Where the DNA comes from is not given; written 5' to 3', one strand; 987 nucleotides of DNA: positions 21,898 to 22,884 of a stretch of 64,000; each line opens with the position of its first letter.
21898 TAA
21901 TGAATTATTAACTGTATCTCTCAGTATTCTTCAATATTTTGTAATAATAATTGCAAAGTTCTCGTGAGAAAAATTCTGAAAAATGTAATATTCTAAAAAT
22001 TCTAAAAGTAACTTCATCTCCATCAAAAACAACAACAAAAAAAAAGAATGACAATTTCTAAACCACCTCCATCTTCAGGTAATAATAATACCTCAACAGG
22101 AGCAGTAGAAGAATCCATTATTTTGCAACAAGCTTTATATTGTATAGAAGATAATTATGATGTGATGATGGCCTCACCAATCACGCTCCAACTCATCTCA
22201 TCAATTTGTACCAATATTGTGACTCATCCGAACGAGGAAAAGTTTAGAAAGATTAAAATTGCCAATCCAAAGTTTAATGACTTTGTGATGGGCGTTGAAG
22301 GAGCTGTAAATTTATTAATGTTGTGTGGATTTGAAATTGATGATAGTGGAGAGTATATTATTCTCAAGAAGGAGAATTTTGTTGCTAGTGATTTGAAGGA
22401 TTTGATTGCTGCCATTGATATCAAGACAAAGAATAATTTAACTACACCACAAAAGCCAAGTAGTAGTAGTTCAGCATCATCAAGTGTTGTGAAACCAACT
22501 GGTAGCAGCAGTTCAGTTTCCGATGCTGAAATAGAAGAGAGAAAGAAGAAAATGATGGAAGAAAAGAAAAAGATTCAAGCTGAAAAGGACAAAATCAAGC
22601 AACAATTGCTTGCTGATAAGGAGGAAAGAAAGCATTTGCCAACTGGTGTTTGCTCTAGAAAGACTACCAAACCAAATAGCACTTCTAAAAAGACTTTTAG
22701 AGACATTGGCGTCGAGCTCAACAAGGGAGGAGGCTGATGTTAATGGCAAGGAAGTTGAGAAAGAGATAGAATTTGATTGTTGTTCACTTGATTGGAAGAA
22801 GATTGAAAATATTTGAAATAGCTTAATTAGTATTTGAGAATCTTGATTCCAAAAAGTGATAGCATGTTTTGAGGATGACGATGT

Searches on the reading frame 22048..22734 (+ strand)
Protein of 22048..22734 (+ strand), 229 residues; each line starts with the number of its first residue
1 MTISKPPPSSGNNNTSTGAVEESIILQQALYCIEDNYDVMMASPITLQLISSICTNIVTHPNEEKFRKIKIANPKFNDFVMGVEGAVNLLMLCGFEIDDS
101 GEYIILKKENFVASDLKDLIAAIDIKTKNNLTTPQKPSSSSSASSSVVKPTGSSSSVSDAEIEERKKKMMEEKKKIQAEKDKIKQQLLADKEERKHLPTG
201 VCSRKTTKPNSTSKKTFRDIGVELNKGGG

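Call 63: search_protein_families(library=pfam, proteins=[window:22048-22734:+], max_evalue=0.01)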
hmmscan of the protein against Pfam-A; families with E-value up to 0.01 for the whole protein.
seq(229 aa): 3 families
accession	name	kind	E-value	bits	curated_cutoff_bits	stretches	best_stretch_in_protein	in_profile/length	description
PF09409.15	PUB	-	2.9e-18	66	34.3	1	47-110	8-73/82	PUB domain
PF09738.14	LRRFIP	-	0.00057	19.7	28.2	1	136-207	194-266/300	LRRFIP family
PF10500.14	SR-25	-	0.0051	16.9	40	1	133-188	57-116/226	Nuclear RNA-splicing-associated protein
